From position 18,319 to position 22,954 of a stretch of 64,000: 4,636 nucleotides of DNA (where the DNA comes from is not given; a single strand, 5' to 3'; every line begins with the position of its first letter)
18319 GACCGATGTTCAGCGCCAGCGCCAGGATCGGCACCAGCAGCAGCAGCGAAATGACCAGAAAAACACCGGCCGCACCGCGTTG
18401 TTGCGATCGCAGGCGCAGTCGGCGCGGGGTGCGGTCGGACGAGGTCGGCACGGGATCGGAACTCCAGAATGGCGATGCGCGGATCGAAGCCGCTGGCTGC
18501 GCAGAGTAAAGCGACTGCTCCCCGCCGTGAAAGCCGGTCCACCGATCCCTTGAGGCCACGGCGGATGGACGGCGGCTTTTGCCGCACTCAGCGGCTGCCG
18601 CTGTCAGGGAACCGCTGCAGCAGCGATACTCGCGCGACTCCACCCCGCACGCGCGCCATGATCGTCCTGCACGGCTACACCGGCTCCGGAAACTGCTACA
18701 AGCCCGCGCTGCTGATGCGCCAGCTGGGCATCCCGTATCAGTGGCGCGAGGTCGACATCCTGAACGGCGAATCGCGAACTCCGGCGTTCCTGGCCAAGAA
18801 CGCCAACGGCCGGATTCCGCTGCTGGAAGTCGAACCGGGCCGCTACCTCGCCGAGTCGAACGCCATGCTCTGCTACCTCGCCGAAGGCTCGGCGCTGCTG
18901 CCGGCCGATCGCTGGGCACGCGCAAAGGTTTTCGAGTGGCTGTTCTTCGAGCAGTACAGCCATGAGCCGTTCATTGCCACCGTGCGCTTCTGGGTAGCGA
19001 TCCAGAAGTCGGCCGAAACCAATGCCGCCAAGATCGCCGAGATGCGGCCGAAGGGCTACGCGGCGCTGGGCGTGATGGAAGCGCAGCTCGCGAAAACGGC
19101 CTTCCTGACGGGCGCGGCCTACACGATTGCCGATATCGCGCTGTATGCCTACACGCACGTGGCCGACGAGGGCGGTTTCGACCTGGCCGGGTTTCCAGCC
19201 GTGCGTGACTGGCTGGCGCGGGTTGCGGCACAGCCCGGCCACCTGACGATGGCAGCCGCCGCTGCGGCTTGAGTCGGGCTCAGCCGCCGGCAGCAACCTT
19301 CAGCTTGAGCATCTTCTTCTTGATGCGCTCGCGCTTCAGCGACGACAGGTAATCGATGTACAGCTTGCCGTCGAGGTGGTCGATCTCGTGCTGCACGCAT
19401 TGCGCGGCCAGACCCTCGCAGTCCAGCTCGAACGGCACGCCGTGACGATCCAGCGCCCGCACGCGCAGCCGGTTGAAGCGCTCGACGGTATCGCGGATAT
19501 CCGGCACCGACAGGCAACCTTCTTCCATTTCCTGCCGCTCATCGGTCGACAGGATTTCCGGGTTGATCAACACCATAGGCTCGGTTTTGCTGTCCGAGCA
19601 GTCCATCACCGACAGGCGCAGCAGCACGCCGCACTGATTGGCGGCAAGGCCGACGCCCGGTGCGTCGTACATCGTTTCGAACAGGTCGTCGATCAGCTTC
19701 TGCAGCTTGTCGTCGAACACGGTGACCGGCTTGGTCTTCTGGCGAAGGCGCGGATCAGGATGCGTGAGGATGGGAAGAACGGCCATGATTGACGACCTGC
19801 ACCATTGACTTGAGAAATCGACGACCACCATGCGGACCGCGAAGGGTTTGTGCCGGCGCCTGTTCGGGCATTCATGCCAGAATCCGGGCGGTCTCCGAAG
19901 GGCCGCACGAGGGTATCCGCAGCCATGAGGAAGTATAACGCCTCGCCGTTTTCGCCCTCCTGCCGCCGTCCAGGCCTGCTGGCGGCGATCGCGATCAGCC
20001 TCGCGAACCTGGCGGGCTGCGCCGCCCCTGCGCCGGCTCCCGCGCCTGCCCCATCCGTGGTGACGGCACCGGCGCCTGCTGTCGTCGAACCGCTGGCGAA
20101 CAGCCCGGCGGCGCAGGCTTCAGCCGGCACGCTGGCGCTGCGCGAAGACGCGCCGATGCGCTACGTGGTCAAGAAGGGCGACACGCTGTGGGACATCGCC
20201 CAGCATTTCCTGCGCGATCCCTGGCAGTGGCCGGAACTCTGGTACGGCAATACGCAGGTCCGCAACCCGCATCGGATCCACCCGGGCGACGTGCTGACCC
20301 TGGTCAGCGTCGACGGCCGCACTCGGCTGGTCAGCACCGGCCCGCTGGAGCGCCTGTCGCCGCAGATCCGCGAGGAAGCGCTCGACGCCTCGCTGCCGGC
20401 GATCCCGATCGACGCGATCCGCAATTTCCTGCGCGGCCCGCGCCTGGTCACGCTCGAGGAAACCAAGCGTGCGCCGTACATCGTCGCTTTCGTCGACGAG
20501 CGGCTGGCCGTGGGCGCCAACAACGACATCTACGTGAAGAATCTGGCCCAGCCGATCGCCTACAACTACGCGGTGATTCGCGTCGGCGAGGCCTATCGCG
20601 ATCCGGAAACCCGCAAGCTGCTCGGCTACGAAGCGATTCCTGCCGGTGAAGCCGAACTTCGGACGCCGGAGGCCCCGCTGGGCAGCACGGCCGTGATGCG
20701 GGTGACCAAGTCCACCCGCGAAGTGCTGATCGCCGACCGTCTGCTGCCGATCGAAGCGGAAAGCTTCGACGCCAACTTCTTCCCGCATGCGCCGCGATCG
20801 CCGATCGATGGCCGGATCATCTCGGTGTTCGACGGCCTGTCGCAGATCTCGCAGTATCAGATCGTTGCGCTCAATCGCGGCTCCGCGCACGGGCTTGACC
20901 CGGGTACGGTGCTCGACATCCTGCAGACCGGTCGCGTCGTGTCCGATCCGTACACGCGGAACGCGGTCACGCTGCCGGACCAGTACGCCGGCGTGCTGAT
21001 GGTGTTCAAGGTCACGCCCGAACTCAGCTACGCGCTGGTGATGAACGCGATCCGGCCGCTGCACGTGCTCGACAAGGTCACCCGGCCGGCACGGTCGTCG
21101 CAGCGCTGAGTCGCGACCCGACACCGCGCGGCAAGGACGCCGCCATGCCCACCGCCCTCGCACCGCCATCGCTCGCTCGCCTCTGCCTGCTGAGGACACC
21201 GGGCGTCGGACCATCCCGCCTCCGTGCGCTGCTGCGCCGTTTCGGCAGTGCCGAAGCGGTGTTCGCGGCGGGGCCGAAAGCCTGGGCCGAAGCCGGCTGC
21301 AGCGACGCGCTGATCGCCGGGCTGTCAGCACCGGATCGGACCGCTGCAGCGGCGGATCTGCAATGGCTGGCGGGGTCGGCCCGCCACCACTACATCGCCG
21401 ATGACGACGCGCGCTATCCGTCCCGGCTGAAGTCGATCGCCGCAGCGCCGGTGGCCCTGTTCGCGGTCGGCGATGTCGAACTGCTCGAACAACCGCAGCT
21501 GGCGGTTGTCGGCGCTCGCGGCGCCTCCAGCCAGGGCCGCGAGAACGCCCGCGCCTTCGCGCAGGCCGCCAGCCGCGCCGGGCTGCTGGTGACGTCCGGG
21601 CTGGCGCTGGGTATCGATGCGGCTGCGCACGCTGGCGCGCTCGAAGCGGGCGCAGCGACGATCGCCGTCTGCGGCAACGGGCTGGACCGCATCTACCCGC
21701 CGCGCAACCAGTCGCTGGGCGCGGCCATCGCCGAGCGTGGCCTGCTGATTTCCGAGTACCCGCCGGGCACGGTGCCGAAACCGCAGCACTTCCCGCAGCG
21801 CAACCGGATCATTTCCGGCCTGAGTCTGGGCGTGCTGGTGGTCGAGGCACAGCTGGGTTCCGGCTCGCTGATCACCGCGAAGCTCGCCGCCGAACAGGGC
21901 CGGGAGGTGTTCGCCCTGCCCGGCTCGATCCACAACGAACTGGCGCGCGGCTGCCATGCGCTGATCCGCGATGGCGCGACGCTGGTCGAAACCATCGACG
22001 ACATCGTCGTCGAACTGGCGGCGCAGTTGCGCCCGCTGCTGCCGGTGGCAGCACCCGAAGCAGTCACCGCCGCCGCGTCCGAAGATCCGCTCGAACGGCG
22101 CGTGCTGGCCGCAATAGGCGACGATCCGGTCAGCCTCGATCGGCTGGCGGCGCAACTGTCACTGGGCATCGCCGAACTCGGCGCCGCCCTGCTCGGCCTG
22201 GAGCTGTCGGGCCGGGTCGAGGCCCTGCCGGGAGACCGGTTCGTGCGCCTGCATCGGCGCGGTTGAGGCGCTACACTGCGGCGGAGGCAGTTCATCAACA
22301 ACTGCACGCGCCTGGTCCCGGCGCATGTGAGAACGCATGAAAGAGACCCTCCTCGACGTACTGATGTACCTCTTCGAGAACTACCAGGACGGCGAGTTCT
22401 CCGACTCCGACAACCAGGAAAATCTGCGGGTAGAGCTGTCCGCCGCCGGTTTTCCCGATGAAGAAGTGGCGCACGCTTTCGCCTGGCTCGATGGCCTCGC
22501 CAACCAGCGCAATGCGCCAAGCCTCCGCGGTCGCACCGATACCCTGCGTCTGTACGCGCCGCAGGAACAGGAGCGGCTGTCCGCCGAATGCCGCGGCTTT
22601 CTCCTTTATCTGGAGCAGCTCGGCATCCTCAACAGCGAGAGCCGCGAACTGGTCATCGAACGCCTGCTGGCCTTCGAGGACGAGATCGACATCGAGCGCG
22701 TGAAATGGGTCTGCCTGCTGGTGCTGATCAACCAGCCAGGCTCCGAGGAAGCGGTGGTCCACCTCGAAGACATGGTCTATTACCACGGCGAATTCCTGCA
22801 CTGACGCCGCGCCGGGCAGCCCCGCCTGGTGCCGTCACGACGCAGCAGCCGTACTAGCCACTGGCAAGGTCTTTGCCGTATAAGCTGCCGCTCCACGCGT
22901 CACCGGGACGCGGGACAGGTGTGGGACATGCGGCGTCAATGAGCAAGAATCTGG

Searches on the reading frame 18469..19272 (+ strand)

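Call 64: search_protein_families(library=pfam, proteins=[window:18469-19272:+], max_evalue=0.00001)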
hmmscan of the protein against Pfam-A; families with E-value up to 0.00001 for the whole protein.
window:18469-19272:+ (267 aa): 5 families
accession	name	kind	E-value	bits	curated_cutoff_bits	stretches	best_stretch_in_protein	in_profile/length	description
PF13417.12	GST_N_3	-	4.8e-11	43.3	22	1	67-139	1-69/75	Glutathione S-transferase, N-terminal domain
PF13409.12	GST_N_2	-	1e-10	42.5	25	1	74-139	3-69/70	Glutathione S-transferase, N-terminal domain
PF00043.30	GST_C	-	8.9e-10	39.1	20.7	1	175-256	10-93/93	Glutathione S-transferase, C-terminal domain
PF02798.26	GST_N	-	1.2e-08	35.6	20.9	1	70-139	6-76/76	Glutathione S-transferase, N-terminal domain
PF13410.11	GST_C_2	-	1.4e-08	35.1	24.9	1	189-251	4-69/69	Glutathione S-transferase, C-terminal domain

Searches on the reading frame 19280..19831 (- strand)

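Call 64: search_protein_families(library=pfam, proteins=[window:19280-19831:-], max_evalue=0.00001)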
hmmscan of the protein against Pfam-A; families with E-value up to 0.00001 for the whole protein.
window:19280-19831:- (183 aa): 1 family
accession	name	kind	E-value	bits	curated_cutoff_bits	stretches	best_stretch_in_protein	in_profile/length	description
PF01327.26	Pep_deformylase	-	1.4e-53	181.1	22.8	1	19-167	2-155/156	Polypeptide deformylase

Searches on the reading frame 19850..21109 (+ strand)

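Call 64: search_protein_families(library=pfam, proteins=[window:19850-21109:+], max_evalue=0.00001)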
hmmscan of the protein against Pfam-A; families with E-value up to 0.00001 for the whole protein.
window:19850-21109:+ (419 aa): 1 family
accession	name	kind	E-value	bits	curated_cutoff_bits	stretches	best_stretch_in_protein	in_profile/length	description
PF01476.26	LysM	-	1.8e-11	44.3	20.9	1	105-151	1-42/43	LysM domain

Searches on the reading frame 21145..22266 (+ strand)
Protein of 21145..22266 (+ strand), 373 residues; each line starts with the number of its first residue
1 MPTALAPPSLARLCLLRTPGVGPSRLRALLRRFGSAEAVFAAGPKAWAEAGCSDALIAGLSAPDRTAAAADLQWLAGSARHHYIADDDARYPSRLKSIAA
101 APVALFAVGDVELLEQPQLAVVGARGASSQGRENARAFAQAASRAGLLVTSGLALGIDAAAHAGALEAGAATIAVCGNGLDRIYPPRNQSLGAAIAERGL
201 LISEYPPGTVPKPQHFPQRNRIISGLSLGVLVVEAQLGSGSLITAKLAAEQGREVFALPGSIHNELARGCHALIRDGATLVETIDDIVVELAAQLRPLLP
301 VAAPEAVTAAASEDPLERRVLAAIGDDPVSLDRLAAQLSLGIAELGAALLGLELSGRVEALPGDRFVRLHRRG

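Call 64: search_protein_families(library=pfam, proteins=[window:21145-22266:+], max_evalue=0.00001)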
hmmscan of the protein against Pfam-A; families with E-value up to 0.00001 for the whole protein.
window:21145-22266:+ (373 aa): 3 families
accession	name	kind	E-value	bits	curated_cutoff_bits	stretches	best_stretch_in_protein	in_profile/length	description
PF02481.21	DNA_processg_A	-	1.6e-74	250.1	29.6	1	80-282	6-211/212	DNA recombination-mediator protein A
PF17782.7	DprA_WH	-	4.2e-17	62.4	22.9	1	305-363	2-60/61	DprA winged helix domain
PF21102.3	DprA_N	-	5.1e-09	36.2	22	1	10-55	5-50/64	DprA-like N-terminal HHH domain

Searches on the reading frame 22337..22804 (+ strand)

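Call 64: search_protein_families(library=pfam, proteins=[window:22337-22804:+], max_evalue=0.00001)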
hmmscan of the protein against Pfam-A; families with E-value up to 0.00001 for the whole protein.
window:22337-22804:+ (155 aa): 1 family
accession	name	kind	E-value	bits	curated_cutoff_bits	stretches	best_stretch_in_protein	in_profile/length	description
PF04361.18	DUF494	-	1e-47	162.3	22.6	1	6-150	2-147/153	Protein of unknown function (DUF494)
